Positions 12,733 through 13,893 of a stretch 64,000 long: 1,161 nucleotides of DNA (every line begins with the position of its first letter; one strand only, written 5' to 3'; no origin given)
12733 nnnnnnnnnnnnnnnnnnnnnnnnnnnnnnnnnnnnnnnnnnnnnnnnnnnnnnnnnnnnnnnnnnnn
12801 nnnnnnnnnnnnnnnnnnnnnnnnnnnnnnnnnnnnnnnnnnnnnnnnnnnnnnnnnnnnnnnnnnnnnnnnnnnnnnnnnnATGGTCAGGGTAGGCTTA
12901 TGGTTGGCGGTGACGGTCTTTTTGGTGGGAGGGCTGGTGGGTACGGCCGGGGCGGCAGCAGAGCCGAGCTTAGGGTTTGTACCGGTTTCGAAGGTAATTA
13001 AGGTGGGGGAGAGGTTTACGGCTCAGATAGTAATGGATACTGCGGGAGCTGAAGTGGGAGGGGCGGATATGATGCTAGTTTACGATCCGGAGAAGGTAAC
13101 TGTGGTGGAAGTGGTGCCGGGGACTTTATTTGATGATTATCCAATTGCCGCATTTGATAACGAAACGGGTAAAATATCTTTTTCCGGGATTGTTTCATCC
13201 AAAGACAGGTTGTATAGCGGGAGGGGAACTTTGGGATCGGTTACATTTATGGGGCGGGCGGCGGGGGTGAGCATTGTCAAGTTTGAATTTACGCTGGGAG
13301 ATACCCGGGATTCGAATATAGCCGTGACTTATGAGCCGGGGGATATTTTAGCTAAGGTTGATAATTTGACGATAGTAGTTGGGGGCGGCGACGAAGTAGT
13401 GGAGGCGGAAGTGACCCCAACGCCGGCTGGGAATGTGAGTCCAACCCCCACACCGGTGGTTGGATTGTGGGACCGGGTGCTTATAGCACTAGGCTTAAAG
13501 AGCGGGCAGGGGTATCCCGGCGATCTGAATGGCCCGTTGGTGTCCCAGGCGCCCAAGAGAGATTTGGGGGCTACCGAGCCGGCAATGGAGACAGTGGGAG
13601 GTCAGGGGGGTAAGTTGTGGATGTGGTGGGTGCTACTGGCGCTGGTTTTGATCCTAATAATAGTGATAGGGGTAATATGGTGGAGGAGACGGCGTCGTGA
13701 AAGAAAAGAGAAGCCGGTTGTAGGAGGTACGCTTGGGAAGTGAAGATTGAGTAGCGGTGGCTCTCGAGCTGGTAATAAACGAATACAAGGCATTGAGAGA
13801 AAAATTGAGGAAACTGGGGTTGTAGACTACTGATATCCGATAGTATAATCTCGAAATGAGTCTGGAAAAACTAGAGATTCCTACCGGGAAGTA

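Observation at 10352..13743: Three-gene cohesin/dockerin operon: adaptor proteins with both modules plus a membrane-anchored cohesin 'scaffoldin'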

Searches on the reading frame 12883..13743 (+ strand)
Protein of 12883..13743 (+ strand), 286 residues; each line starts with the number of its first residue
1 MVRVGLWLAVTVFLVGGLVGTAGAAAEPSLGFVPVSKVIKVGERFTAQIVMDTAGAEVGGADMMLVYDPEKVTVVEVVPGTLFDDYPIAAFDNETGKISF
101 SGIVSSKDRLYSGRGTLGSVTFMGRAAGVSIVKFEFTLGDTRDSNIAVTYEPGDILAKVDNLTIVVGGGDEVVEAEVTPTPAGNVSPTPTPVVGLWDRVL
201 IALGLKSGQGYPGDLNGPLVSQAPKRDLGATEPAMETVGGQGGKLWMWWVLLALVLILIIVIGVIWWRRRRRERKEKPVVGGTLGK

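Call 3: search_protein_families(library=pfam, proteins=[window:12883-13743:+], max_evalue=1)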
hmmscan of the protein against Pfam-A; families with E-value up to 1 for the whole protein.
window:12883-13743:+ (286 aa): 11 families
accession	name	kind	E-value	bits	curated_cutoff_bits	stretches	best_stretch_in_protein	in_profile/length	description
PF00963.24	Cohesin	-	9.6e-11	42.5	24.1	1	36-144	8-124/139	Cohesin domain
PF14316.11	DUF4381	-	0.0029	18.4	27.2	1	246-276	19-50/145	Domain of unknown function (DUF4381)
PF05393.16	Hum_adeno_E3A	-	0.036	14.7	22.9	1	244-275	38-69/100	Human adenovirus early E3A glycoprotein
PF17359.7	DUF5385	-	0.13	12.3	25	1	252-277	6-32/217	Family of unknown function (DUF5385)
PF07584.16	BatA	-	0.17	12.7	25.9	1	249-274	8-33/77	Aerotolerance regulator N-terminal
PF05569.17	Peptidase_M56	-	0.27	10.8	31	1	244-275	101-134/296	BlaR1 peptidase M56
PF03929.21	PepSY_TM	-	0.33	11.2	28.8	1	248-269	273-295/295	PepSY-associated TM region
PF23933.1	DUF7269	-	0.36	11.3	29.1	0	242-275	19-52/162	Family of unknown function (DUF7269)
PF20087.4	DUF6479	-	0.52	11.2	25.4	1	252-278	25-51/120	Family of unknown function (DUF6479)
PF15330.11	SIT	-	0.53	11.3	27.6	1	248-277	3-32/114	SHP2-interacting transmembrane adaptor protein, SIT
PF12273.13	RCR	-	0.86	10.8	27.8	0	249-281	2-36/117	Chitin synthesis regulation, resistance to Congo red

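Call 4: search_protein_families(library=ncbifam, proteins=[window:12883-13743:+], max_evalue=1)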
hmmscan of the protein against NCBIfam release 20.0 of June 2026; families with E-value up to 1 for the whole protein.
window:12883-13743:+ (286 aa): 4 families
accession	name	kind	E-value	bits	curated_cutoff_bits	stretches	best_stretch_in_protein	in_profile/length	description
NF041023.1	PP0621_fam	subfamily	0.12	12.7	45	1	254-277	4-27/71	PP0621 family protein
NF008677.0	PRK11697.1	equivalog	0.22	10.8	246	1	49-94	51-94/238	two-component system response regulator BtsR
NF052375.1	antisigma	equivalog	0.41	10.6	100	1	235-275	75-113/217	anti-sigma factor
NF051431.1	Rv0361_Cterm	subfamily_domain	0.68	10.1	37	1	250-279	10-39/140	Rv0361 family membrane protein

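Call 13: find_encoding_contigs(protein=window:12883-13743:+, flank=10000, max_places=6)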
Protein window:12883-13743:+ (286 aa): 20 contigs read that carry it; 6 places shown.
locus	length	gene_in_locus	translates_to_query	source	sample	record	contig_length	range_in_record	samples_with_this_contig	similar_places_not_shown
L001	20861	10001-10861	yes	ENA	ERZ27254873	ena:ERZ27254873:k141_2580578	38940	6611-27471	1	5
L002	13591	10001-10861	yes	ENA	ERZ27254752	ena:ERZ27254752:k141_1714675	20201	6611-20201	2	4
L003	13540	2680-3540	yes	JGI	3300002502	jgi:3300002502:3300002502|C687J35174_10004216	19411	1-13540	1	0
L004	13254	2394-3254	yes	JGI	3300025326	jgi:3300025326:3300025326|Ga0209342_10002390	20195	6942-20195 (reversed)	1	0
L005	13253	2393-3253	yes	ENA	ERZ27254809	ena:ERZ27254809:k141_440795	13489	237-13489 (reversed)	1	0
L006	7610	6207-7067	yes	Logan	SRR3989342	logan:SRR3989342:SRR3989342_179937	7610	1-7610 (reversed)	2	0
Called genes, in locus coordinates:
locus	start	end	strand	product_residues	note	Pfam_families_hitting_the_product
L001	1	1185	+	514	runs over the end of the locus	PF13541:ChlI, PF00493:MCM (faint), PF01078:Mg_chelatase, PF00158:Sigma54_activat (faint), PF07728:AAA_5 (faint), PF13335:Mg_chelatase_C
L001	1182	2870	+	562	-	PF09972:DUF2207, PF20990:DUF2207_C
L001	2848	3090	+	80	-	-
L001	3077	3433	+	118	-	PF08378:NERD (weak), PF02021:UPF0102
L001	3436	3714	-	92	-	-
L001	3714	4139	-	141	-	PF03946:Ribosomal_L11_N, PF00298:Ribosomal_L11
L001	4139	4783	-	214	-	PF02357:NusG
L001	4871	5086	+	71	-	-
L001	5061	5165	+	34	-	-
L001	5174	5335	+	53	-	-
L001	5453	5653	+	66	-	-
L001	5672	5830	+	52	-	-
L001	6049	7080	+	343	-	PF02655:ATP-grasp_3, PF02786:CPSase_L_D2 (faint), PF07478:Dala_Dala_lig_C, PF13535:ATP-grasp_4 (weak)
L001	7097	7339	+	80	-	-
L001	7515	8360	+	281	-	PF00404:Dockerin_1 (weak)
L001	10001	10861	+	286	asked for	PF00963:Cohesin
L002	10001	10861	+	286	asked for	PF00963:Cohesin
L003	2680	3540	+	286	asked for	PF00963:Cohesin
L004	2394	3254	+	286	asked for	PF00963:Cohesin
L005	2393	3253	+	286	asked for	PF00963:Cohesin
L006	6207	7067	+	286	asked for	PF00963:Cohesin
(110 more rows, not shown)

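Call 15: search_solved_structures(query=window:12883-13743:+, max_evalue=1, show_alignments=2)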
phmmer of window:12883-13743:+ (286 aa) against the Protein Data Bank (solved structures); distinct sequences matched with E-value up to 1: 1.
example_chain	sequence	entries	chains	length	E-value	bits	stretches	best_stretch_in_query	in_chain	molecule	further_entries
8zuk_D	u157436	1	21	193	0.022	17.2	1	184-274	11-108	Tumor necrosis factor receptor superfamily member 13C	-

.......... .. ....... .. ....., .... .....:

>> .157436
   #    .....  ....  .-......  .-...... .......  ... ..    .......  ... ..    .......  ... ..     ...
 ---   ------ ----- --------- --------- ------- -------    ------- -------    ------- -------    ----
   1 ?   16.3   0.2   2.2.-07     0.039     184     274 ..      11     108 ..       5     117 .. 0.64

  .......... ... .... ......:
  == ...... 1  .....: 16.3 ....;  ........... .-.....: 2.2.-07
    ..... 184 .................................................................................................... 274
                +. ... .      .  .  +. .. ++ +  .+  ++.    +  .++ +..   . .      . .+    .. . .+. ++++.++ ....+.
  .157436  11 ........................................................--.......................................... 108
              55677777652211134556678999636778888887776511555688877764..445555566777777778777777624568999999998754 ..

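Call 18: find_homologous_proteins(query=window:12883-13743:+, max_evalue=0.001)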
Query window:12883-13743:+ (286 aa): 6 proteins with E <= 0.001 among 8000 candidates.
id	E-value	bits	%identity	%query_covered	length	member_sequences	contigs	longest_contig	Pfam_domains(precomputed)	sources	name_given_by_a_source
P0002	4.4e-181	619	100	100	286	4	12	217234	PF00963.25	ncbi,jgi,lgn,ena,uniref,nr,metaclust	ncbi:hypothetical protein A2634_03175 [Candidatus Amesbacteria bacterium RIFCSPHIGHO2_01_FULL_48_32]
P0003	1.5e-42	164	40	94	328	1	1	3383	PF00963.25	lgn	-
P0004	2.7e-33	133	48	50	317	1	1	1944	-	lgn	-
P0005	7.1e-32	129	33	87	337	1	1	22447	-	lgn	-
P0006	3.5e-27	113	38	62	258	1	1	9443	PF00963.25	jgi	-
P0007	2.9e-6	45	35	29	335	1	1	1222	PF00963.25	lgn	-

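Call 35: find_related_loci(query=A3, collection=genome_contigs, flank=6000)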
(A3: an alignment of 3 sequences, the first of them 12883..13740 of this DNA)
Query A3 (286 aa) in genome_contigs; peptide patterns used: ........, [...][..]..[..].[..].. (x = any residue, [..] = any of these).
44 stretches matched a pattern; 3 encode a relative of the query (tblastn E <= 1e-3); 3 distinct loci.
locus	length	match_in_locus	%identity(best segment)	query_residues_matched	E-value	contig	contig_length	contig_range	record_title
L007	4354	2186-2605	39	28-166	4e-28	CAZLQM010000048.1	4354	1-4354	MAG TPA_asm: uncultured Gammaproteobacteria bacterium isolate SRP107338_co1_111 genome assembly, contig: NODE_30497_leng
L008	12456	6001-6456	38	28-178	1e-27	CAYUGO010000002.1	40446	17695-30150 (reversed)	MAG TPA_asm: uncultured Gammaproteobacteria bacterium isolate SRP107338_co1_147 genome assembly, contig: NODE_584_length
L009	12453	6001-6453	34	30-169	3e-23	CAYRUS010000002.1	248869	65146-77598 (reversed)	MAG TPA_asm: uncultured Gammaproteobacteria bacterium isolate SRP144015_co1_9 genome assembly, contig: NODE_20_length_24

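Call 48: find_encoding_contigs(protein=P0005, flank=8000, max_places=2)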
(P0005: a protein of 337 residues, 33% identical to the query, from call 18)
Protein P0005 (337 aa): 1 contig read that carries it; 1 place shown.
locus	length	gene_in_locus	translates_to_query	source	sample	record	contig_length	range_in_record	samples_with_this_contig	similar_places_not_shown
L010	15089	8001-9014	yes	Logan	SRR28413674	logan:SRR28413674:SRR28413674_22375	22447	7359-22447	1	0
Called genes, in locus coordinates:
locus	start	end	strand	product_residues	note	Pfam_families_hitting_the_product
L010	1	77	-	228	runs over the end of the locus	-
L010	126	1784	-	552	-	-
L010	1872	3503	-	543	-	PF03412:Peptidase_C39 (faint), PF01071:GARS_A (weak), PF07478:Dala_Dala_lig_C, PF13529:Peptidase_C39_2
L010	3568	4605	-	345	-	-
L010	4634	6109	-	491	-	PF00150:Cellulase, PF26410:GH5_mannosidase, PF00404:Dockerin_1 (weak)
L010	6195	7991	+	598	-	PF00963:Cohesin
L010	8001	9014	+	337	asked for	-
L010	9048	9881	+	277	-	PF12146:Hydrolase_4, PF00561:Abhydrolase_1, PF12697:Abhydrolase_6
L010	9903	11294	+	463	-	PF00206:Lyase_1, PF08328:ASL_C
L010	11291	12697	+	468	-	PF00709:Adenylsucc_synt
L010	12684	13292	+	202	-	PF00730:HhH-GPD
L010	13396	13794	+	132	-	PF02325:CCB3_YggT (faint)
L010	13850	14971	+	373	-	PF06790:UPF0259, PF25231:DUF7847 (weak)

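Call 49: find_encoding_contigs(protein=P0006, flank=8000, max_places=2)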
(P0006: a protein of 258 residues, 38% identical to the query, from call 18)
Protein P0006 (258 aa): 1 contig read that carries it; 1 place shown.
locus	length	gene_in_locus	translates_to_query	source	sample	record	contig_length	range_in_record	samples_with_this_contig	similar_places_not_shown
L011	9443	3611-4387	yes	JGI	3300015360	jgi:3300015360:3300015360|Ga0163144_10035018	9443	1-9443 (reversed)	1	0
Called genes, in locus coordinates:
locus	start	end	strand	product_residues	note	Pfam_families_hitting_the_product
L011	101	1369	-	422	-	PF09903:DUF2130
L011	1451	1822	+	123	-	PF03819:MazG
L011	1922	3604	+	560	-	-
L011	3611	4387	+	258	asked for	PF00963:Cohesin (weak)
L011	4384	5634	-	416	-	PF07690:MFS_1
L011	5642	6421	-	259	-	PF00106:adh_short, PF08659:KR, PF13561:adh_short_C2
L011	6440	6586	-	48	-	-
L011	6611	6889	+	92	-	-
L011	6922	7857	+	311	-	-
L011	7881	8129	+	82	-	PF01527:HTH_Tnp_1 (weak)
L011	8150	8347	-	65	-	-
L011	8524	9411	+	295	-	PF13641:Glyco_tranf_2_3 (weak), PF00535:Glycos_transf_2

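Call 64: search_protein_families(library=pfam, proteins=[L008:1305-3890:+, L008:277-1296:+], max_evalue=1)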
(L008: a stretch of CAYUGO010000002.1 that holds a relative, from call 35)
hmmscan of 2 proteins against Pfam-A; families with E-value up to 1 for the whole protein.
L008:1305-3890:+ (862 aa): 5 families
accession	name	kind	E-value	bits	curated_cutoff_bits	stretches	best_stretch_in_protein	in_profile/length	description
PF16586.11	DUF5060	-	5.7e-06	26.9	27.2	1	66-138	19-68/70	Domain of unknown function (DUF5060)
PF00404.24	Dockerin_1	-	0.00039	21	22.9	1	816-855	7-53/57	Dockerin type I domain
PF23616.1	Ig_GEX2_N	-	0.032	14.8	27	1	112-139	63-91/105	GEX2 N-terminal Ig-like domain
PF23265.1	Ig-like_KY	-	0.072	13.7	27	1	102-144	62-104/129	KY-like, immunoglobulin-like domain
PF18283.7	CBM77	-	0.59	11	25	1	79-156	17-98/108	Carbohydrate binding module 77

L008:277-1296:+ (340 aa): 2 families
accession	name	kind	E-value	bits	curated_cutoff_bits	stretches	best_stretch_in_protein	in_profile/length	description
PF20324.3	DUF6619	-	0.028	15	27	1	45-83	13-52/102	Family of unknown function (DUF6619)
PF19135.5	DUF5818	-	0.26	11.3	27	0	247-264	27-44/57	Protein of unknown function (DUF5818)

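Call 80: list_cluster_members(proteins=[L008:7678-8694:+, L008:8955-9518:-, L008:10006-11118:+, L009:6857-7891:+, L010:9903-11291:+, L010:11291-12694:+, L011:104-1369:-, L011:4387-5634:-, P0039, P0032])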
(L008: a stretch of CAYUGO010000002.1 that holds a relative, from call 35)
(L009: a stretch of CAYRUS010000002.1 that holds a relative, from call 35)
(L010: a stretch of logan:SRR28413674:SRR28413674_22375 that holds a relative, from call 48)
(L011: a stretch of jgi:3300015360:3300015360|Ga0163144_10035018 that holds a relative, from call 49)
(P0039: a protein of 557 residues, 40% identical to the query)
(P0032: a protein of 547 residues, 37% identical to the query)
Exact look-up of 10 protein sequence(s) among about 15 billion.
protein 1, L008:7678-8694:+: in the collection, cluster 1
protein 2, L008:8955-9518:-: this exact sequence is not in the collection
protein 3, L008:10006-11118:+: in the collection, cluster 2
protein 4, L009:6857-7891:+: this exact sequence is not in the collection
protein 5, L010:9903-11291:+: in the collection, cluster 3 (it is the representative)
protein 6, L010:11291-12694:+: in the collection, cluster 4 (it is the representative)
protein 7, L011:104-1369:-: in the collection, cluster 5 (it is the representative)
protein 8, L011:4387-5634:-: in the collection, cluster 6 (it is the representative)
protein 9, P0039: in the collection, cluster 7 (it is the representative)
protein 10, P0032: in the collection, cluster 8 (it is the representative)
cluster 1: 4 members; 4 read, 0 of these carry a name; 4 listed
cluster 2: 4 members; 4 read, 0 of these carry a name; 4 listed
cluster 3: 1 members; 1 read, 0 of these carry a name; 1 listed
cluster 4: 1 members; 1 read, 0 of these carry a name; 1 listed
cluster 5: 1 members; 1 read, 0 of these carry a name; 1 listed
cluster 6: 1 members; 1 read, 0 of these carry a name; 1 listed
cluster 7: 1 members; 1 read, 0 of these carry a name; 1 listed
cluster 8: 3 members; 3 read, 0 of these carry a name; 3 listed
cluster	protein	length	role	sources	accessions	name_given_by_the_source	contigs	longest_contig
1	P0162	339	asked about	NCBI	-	-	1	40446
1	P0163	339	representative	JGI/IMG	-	-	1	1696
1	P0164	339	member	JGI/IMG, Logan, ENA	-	-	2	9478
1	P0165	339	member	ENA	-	-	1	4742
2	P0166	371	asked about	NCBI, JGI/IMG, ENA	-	-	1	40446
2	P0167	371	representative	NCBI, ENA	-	-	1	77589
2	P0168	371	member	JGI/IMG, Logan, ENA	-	-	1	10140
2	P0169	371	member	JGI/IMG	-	-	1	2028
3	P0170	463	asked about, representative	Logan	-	-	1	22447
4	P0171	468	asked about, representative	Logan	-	-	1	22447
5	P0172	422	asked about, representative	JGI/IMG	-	-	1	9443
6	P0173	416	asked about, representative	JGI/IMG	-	-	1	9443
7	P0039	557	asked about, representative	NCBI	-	-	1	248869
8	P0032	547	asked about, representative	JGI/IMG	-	-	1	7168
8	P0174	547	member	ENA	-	-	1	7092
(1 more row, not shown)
